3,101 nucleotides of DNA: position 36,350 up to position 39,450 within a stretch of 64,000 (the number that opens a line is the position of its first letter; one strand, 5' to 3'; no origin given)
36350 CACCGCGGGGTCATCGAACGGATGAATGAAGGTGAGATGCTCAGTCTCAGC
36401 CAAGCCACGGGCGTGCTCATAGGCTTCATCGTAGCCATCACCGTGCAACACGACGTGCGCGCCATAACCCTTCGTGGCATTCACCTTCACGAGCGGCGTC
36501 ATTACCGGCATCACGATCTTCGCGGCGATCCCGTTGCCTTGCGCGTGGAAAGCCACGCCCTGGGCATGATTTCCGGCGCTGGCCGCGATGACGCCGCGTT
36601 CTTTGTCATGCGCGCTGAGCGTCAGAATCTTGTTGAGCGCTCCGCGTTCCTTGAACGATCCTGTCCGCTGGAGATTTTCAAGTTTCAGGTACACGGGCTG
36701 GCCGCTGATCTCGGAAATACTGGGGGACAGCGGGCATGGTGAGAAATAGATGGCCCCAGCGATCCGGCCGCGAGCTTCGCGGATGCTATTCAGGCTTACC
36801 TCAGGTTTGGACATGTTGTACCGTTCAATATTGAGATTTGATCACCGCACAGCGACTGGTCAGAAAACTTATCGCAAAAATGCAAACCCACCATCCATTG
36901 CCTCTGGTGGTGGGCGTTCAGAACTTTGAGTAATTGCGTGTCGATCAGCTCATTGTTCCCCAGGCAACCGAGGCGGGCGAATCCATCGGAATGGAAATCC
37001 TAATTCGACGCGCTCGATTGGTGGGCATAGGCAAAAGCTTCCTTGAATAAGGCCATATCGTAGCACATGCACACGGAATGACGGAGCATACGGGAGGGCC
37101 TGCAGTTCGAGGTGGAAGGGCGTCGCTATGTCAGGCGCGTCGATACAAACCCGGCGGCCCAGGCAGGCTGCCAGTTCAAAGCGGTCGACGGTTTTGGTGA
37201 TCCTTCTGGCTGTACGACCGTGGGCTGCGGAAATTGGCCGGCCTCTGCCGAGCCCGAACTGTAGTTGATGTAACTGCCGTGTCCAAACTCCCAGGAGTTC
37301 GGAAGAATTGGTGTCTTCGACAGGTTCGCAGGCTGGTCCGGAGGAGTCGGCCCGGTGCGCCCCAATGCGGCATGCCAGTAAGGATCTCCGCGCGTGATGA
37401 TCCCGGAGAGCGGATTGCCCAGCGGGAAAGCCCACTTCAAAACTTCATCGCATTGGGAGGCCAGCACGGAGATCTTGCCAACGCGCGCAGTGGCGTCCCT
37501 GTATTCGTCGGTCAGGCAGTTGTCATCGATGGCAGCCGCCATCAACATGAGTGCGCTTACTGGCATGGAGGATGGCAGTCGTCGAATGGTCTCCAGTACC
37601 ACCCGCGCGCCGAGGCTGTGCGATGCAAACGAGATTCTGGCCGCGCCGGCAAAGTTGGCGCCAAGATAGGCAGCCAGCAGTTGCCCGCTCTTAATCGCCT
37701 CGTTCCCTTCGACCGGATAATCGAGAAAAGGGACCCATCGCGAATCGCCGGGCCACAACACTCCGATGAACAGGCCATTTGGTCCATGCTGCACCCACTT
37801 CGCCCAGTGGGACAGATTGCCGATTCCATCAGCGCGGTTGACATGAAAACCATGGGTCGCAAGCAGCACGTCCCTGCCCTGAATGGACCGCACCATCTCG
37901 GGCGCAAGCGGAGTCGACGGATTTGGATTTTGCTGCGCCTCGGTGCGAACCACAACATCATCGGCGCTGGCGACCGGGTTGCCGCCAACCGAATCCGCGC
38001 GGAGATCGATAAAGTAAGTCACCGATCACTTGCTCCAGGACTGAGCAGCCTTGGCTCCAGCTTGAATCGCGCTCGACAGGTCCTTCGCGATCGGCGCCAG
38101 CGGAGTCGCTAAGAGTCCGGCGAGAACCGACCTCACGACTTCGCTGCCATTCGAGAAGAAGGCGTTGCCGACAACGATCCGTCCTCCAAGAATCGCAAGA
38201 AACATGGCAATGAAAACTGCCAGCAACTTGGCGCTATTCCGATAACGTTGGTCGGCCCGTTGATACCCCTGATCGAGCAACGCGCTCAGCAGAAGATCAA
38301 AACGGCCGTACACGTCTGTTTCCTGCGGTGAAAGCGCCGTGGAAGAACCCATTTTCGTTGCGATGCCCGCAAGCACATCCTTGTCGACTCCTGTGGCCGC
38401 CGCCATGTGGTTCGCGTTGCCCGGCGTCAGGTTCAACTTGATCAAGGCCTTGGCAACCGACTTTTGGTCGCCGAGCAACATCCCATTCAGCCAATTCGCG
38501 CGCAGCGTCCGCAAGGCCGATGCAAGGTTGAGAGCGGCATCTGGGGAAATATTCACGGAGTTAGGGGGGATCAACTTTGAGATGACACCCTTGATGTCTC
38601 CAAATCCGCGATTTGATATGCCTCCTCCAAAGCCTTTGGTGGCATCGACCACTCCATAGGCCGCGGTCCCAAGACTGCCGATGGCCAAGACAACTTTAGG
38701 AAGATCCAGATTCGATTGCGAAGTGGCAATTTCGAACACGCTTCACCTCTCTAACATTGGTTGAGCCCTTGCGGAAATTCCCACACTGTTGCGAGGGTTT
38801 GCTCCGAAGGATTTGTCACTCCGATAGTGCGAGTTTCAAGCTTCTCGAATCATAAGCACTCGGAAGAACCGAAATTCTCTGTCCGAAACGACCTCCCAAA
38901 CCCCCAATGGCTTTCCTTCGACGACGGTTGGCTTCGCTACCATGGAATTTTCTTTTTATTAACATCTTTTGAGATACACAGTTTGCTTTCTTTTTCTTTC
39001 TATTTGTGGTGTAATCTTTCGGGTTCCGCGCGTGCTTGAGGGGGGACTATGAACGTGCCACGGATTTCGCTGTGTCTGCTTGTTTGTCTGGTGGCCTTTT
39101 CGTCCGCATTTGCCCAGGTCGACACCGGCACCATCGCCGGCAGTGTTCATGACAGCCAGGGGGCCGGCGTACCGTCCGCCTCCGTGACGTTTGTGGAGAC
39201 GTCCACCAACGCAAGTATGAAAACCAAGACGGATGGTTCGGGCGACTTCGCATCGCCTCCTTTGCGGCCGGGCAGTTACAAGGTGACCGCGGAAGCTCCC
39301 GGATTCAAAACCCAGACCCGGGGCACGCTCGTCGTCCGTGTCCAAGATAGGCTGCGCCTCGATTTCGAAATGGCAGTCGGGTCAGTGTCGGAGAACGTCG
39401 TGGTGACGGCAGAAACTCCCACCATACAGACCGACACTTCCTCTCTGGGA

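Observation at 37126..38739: Insulated two-gene cassette: unknown membrane protein translationally coupled to a DUF900-like serine alpha/beta hydrolase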

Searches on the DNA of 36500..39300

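Call 38: search_rna_families(source=window, start=36500, end=39300, threshold=evalue, max_evalue=1)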
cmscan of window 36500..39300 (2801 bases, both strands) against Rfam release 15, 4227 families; matches with E-value up to 1: 2.
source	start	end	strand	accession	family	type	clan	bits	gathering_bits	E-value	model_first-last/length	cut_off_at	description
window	37568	37682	+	RF02932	Betaproteobacteria-1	Gene; sRNA;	-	19.8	49.4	0.81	1-120/120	no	Betaproteobacteria-1 RNA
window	38703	38789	+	RF02115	FAM13A-AS1_2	Gene; lncRNA;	-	18.4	38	0.9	1-110/110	no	FAM13A antisense RNA 1 conserved region 2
